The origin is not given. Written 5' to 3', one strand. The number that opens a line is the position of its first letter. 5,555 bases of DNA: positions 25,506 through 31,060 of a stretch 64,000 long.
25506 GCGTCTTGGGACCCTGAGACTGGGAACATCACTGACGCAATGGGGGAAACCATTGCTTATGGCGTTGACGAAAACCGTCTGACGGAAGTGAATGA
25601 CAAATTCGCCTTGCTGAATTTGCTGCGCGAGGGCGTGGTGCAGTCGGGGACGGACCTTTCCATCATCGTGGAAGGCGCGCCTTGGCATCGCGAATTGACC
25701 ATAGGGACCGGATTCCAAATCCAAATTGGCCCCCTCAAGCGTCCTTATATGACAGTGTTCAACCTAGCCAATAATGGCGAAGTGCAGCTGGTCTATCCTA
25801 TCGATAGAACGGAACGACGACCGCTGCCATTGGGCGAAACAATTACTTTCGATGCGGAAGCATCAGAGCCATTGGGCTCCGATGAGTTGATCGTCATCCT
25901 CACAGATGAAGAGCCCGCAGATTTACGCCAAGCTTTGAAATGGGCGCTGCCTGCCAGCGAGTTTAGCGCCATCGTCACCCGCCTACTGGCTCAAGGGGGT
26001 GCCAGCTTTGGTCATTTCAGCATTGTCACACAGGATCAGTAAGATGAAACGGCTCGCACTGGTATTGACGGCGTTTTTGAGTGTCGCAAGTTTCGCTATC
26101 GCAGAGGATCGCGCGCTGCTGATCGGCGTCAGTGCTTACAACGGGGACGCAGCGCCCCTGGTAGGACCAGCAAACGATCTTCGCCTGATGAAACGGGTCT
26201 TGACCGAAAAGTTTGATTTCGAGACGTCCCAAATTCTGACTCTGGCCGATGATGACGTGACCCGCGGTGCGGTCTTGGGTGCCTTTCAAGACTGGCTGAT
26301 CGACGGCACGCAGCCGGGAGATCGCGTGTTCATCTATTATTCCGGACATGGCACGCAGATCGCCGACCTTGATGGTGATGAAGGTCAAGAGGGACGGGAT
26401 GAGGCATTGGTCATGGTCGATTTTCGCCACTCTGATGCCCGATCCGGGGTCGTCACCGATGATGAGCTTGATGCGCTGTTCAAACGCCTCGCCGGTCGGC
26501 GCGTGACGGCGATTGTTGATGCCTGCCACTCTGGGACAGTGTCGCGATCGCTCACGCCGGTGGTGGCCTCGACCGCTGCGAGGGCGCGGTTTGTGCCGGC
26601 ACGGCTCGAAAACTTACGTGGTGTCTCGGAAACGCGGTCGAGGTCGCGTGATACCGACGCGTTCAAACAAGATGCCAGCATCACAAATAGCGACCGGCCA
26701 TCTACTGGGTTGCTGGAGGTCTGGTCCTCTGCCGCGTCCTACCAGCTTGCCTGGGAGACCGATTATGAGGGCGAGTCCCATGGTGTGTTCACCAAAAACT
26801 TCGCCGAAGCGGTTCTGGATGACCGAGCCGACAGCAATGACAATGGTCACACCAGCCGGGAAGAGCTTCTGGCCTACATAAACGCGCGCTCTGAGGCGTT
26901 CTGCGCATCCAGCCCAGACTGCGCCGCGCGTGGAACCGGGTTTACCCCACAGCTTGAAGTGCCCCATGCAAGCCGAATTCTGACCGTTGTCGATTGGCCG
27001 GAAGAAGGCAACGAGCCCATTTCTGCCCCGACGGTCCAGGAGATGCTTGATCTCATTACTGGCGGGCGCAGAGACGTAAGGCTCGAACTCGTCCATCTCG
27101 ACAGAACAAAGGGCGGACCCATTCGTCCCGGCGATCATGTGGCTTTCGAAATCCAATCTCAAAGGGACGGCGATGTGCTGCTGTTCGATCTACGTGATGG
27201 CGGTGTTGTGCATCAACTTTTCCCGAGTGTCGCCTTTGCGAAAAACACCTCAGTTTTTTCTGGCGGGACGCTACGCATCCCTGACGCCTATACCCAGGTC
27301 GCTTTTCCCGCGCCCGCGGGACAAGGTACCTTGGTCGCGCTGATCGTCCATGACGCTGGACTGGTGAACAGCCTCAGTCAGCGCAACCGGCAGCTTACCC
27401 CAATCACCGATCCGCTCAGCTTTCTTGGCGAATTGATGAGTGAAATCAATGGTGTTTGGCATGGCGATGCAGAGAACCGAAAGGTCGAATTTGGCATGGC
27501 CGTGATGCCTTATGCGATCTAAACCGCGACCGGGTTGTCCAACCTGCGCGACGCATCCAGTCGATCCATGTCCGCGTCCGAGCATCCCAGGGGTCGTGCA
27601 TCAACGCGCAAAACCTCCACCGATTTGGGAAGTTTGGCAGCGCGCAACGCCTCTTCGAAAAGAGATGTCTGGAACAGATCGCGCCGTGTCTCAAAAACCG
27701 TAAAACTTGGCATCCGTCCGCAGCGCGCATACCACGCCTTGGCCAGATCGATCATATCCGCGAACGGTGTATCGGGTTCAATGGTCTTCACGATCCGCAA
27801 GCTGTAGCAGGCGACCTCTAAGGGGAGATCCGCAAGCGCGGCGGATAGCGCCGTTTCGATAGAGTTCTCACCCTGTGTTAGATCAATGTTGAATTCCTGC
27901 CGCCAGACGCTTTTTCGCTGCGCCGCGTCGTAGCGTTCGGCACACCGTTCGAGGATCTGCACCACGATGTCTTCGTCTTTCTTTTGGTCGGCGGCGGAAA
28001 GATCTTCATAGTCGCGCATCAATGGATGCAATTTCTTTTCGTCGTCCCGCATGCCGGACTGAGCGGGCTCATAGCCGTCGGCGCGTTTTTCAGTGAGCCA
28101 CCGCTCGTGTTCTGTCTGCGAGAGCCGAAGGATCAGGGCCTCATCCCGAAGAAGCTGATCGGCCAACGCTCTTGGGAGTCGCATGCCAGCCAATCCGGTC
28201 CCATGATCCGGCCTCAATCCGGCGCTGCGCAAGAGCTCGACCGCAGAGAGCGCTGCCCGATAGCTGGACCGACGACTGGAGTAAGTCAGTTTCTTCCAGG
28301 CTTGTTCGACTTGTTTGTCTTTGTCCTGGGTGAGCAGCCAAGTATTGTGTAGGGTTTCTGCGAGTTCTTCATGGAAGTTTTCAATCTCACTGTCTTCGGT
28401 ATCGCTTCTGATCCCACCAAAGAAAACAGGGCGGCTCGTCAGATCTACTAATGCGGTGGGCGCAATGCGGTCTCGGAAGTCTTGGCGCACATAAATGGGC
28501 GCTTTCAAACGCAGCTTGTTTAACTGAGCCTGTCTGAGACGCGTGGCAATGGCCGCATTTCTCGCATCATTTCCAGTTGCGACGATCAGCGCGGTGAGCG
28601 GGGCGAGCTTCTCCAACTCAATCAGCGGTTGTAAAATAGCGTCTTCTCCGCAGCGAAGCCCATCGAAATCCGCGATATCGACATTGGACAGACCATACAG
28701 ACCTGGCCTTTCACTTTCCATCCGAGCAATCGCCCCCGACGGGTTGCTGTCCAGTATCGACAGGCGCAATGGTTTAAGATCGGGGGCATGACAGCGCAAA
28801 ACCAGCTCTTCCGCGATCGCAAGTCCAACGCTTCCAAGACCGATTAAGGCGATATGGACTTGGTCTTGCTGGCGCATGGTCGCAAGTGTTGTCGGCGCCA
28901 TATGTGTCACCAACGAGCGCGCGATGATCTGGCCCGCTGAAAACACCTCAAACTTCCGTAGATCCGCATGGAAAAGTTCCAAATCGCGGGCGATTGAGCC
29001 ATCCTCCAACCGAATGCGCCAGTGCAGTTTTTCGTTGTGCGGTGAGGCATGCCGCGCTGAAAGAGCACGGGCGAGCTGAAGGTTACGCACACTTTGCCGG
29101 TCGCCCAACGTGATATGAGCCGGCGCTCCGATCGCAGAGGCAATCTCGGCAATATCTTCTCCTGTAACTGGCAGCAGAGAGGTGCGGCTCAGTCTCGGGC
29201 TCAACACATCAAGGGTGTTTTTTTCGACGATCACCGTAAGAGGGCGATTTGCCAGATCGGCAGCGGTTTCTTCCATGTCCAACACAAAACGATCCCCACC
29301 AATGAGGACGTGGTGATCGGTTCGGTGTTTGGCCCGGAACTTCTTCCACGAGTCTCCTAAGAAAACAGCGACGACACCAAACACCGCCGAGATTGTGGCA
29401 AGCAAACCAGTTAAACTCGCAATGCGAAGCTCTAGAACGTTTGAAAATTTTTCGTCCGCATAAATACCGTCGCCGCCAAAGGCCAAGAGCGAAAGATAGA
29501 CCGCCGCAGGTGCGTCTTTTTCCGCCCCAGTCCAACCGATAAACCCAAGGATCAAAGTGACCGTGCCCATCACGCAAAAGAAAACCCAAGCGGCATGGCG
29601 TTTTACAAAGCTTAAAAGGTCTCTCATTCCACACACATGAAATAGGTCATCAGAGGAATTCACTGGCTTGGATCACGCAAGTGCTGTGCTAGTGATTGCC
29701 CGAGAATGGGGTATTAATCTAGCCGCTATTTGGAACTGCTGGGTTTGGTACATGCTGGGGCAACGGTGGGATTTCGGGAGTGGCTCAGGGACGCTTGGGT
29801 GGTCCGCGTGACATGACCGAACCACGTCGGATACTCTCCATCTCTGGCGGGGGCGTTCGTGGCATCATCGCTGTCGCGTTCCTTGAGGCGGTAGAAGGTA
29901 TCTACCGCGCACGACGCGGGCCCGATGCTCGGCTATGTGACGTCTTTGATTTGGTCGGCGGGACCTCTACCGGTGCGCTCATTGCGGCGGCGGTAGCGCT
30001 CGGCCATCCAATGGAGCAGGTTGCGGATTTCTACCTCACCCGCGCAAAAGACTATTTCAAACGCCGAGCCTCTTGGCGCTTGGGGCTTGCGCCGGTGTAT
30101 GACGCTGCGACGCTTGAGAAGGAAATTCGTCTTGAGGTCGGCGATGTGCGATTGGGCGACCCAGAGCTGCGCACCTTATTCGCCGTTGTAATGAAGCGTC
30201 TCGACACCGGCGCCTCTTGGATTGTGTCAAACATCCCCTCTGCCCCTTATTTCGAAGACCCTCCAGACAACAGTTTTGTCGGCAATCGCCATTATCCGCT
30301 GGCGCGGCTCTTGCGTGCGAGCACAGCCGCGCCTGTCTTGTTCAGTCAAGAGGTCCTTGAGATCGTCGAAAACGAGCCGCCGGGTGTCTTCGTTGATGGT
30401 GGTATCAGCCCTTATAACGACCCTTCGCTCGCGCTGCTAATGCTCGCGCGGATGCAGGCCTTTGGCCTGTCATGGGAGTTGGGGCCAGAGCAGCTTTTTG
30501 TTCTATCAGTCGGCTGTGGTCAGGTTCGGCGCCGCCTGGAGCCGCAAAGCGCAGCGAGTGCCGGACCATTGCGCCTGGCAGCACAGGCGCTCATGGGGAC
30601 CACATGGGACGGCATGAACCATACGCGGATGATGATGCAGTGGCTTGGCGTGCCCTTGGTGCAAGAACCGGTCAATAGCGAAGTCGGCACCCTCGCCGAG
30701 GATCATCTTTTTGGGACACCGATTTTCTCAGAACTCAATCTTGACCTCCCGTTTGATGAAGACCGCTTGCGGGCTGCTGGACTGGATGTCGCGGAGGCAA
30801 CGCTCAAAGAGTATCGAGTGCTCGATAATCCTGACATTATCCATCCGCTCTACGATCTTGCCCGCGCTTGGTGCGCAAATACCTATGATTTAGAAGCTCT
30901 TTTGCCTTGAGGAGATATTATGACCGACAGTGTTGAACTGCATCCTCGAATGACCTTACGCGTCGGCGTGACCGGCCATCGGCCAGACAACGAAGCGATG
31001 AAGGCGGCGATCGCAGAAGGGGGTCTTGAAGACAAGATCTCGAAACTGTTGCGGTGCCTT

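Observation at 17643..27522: Nine-gene exported proteolytic network: three caspase homologues, an S1 protease, a serpin, four DUF4384 domains and OmpA/PG-binding anchors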

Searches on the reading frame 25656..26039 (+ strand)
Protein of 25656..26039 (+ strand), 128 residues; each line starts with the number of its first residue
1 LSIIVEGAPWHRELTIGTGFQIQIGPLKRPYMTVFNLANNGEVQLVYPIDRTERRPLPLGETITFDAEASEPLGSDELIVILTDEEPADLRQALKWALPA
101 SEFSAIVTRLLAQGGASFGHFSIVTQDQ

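Call 62: predict_structure(alignment_id=A3)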
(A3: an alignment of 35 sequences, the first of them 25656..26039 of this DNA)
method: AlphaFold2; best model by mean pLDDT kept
length: 128 residues; sequences in the alignment: 35
mean_pLDDT: 93.9   pTM: 0.85
mean pLDDT of the five models: 93.9, 93.2, 93.1, 92.9, 92.8
residues with pLDDT >= 90: 110; 70-90: 18; 50-70: 0; < 50: 0
segments of 3 or more residues with pLDDT < 50: none
pLDDT, mean of each block of 10 residues (from residue 1): 92 93 97 95 94 97 95 94 96 89 90 94 94
secondary structure, 60 per line:
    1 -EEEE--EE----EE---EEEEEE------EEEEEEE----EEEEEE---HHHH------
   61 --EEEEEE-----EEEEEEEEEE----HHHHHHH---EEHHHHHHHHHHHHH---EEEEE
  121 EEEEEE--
elements in order: E2-5 E19-24 E31-37 E42-47 H51-54 E63-68 E74-83 H88-94 H100-112 E116-126

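Call 64: fold_search(model_id=the predicted structure, library=pdb)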
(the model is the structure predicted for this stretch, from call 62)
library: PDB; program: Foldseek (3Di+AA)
matches with E <= 10: 1584; with E <= 0.001: 0
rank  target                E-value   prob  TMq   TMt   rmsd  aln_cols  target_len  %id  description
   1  2r5o_A                7.0e-03  0.97  0.43  0.36   6.8       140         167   10  Crystal structure of the C-terminal domain of wzt (released 2007-12-25)
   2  2r5o_B                9.4e-03  0.97  0.45  0.36   7.1       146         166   11  Crystal structure of the C-terminal domain of wzt (released 2007-12-25)
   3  8r2d_D                1.4e-02  0.69  0.32  0.09   8.4       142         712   13  Integrator cleavage module assembly intermediate (released 2024-07-31)
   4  5vt4_C                1.4e-02  0.89  0.41  0.11  11.5       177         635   12  Sco GlgEI-V279S in complex with a pyrolidene-based methyl-phosphonate compound (released 2017-06-07)
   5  8s5s                  1.7e-02  0.84  0.39  0.17   7.9       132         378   16  Crystal structure of a Sulfite dehydrogenase from Thermus thermophilus (released 2024-11-27)
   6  8dc0_A                2.5e-02  0.82  0.40  0.32  10.8       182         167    6  Rat Betaglycan Zona Pellucida Domain (ZPC) in complex with mini monomer TGFb2 (mmTGF-b2-7M2R) (released 2023-06-21)
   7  6y0k                  2.7e-02  0.77  0.38  0.17   8.0       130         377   16  Sulfite oxidase from Thermus thermophilus with coordinated phosphate (released 2020-08-05)
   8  4ni6                  2.7e-02  0.69  0.37  0.35   7.5       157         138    8  Repeat domain 1 of Clostridium perfringens CPE0147 (released 2013-12-04)
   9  7pks_d                2.8e-02  0.66  0.34  0.09   7.9       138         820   13  Structural basis of Integrator-mediated transcription regulation (released 2021-12-08)
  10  9blo_A                3.2e-02  0.60  0.36  0.34   9.6       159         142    8  T450C mutant of repeat domain 2 from Clostridium perfringens adhesin CPE0147 without intramolecular ester bond (released 2025-05-07)
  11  9fnt_D                3.4e-02  0.91  0.43  0.52   5.7       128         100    9  Cryo-EM structure of the P domain of the Hepatitis E Virus ORF2 protein in complex with Fab ES4.431 (released 2025-05-14)
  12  4b5q_A                3.6e-02  0.91  0.46  0.30   6.7       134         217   11  The lytic polysaccharide monooxygenase GH61D structure from the basidiomycota fungus Phanerochaete chrysosporium (released 2013-04-03)
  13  3uam_C                3.6e-02  0.85  0.41  0.29   8.5       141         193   11  Crystal structure of a chitin binding domain from Burkholderia pseudomallei (released 2011-11-02)
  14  3uam_F                3.6e-02  0.85  0.41  0.28   8.4       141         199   11  Crystal structure of a chitin binding domain from Burkholderia pseudomallei (released 2011-11-02)
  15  7yoy_J                3.6e-02  0.84  0.42  0.46   8.8       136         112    8  Cryo-EM structure of EBV gHgL-gp42 in complex with mAbs 3E8 and 5E3 (localized refinement) (released 2024-01-31)
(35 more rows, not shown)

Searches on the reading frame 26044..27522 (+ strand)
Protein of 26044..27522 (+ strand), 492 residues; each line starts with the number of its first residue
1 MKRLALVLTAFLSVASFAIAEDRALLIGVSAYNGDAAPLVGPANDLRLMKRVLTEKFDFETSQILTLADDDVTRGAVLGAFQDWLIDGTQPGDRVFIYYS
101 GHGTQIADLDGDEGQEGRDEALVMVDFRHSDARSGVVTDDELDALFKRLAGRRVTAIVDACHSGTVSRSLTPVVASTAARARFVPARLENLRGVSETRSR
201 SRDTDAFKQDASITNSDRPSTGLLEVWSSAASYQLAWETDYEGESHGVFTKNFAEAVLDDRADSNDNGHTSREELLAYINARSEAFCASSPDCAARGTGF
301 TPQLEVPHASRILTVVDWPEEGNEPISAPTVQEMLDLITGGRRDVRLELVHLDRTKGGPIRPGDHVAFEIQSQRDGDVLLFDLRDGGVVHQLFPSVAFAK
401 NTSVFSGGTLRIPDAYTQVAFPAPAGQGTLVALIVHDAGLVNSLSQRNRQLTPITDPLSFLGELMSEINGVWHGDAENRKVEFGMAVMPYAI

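Call 3: search_protein_families(library=pfam, proteins=[window:26044-27522:+], max_evalue=0.01)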
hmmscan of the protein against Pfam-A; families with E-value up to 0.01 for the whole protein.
window:26044-27522:+ (492 aa): 2 families
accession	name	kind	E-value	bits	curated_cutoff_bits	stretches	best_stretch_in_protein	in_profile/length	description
PF00656.27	Peptidase_C14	-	2.7e-23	83.3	21.4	1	23-262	3-196/233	Caspase domain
PF14326.11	DUF4384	-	4.3e-09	36.8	27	1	361-433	3-76/81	Domain of unknown function (DUF4384)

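Call 6: search_protein_families(library=padloc, proteins=[window:26044-27522:+], max_evalue=0.01)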
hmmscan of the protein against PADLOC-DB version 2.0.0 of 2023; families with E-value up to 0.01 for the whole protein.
window:26044-27522:+ (492 aa): 1 family
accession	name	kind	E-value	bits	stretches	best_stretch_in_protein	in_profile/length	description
PDLC02987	caspase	-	3.7e-21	73.9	1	24-269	5-167/453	-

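Call 81: search_solved_structures(query=window:26044-27522:+, max_evalue=0.01, show_alignments=1)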
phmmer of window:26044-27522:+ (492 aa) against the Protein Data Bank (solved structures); distinct sequences matched with E-value up to 0.01: 11.
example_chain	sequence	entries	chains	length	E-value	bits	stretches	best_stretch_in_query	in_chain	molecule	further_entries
4f6o_A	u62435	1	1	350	3.5e-21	79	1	22-167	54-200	Metacaspase-1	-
4f6p_A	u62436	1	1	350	6.3e-20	74.8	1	22-167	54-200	Metacaspase-1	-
7qp0_A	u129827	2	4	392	2.5e-18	69.5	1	22-167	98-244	Metacaspase-1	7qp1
4afr_A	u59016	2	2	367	4.1e-16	62.2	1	23-182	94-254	METACASPASE | METACASPASE MCA2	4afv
4afp_A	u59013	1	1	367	1.1e-15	60.9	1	23-182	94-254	METACASPASE MCA2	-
4af8_A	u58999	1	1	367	1.7e-15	60.2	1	23-182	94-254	METACASPASE MCA2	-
6w8s_A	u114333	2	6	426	1e-14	57.6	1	23-167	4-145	Metacaspase-4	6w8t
6w8r_A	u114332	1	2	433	2e-13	53.4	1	23-167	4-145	Metacaspase-4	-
8a53_A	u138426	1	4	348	1.8e-08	37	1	23-227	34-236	Metacaspase-9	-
9n3d_A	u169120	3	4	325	4.1e-08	35.8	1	23-227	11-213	Metacaspase-9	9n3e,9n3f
3bij_A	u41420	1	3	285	1.1e-07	34.4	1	64-181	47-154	Uncharacterized protein GSU0716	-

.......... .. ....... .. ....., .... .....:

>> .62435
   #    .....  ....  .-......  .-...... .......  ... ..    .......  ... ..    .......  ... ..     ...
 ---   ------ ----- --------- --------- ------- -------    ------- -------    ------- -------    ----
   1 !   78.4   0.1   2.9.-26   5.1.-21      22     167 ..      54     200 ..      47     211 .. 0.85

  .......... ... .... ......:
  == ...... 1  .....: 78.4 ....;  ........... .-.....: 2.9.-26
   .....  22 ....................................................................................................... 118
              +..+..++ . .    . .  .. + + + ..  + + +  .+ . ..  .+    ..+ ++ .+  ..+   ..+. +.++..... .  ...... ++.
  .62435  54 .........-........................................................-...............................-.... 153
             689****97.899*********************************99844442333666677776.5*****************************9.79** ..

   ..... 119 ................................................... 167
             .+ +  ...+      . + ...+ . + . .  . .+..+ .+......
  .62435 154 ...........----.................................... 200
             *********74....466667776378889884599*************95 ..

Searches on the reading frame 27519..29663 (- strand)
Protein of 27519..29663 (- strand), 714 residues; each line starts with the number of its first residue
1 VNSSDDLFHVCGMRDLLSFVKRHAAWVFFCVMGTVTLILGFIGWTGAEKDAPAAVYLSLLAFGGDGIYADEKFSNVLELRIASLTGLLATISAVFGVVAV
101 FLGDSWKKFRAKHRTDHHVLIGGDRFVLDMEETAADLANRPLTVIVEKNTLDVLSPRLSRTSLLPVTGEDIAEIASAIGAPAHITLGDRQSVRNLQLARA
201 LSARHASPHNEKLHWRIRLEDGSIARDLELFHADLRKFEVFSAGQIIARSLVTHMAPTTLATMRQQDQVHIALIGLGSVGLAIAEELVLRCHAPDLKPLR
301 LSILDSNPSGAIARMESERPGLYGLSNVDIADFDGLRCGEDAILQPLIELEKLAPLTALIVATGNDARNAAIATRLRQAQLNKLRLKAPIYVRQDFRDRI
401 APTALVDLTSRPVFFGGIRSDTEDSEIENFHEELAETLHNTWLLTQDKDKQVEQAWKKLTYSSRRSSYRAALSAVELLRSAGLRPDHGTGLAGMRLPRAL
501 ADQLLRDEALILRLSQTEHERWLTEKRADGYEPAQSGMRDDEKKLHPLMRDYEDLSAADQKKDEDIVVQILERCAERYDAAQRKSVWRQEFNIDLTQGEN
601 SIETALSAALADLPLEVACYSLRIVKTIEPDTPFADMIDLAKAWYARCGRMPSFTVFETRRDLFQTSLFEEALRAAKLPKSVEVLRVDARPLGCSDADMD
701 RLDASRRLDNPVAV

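Call 5: search_protein_families(library=pfam, proteins=[window:27519-29663:-], max_evalue=0.01)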
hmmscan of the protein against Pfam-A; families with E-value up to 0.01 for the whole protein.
window:27519-29663:- (714 aa): 1 family
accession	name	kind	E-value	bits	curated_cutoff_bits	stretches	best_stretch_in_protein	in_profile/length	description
PF02026.21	RyR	-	7.1e-08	33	27.4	1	508-572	18-80/91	RyR domain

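Call 6: search_protein_families(library=padloc, proteins=[window:27519-29663:-], max_evalue=0.01)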
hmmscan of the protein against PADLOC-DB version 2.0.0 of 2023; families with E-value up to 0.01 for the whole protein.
window:27519-29663:- (714 aa): 0 families

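Call 84: search_protein_families(library=ncbifam, proteins=[window:27519-29663:-], max_evalue=0.01)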
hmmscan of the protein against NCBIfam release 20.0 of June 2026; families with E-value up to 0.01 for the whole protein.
window:27519-29663:- (714 aa): 0 families

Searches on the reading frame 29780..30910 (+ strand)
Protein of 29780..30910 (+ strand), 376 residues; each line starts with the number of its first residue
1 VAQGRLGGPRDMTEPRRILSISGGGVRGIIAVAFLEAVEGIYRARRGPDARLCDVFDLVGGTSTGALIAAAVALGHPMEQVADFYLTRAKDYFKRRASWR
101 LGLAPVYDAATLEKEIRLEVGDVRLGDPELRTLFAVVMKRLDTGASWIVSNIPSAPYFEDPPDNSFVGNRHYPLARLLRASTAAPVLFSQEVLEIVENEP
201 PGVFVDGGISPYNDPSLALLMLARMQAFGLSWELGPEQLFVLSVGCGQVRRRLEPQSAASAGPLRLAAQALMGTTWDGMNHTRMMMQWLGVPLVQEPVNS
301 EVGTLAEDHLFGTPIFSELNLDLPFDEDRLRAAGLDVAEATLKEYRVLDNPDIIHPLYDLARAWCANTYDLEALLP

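Call 5: search_protein_families(library=pfam, proteins=[window:29780-30910:+], max_evalue=0.01)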
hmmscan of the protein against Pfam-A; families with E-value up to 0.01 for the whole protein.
window:29780-30910:+ (376 aa): 1 family
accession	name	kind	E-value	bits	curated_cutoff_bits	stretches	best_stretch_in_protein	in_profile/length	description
PF01734.28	Patatin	-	1.7e-24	87.5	27.7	1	19-215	1-186/191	Patatin-like phospholipase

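Call 6: search_protein_families(library=padloc, proteins=[window:29780-30910:+], max_evalue=0.01)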
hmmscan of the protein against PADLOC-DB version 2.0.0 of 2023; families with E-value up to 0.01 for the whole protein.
window:29780-30910:+ (376 aa): 4 families
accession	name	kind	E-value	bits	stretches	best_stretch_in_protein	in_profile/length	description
PDLC00758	Effector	-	6.7e-38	128.8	1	14-284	4-253/331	Phospholipase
PDLC00757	Effector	-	6.6e-32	109.1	1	11-272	5-244/331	Phospholipase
PDLC00755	Effector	-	2.8e-17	60.8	1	13-249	8-219/311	Phospholipase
PDLC00756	Effector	-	2.1e-05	21.9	1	72-268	3-181/280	Phospholipase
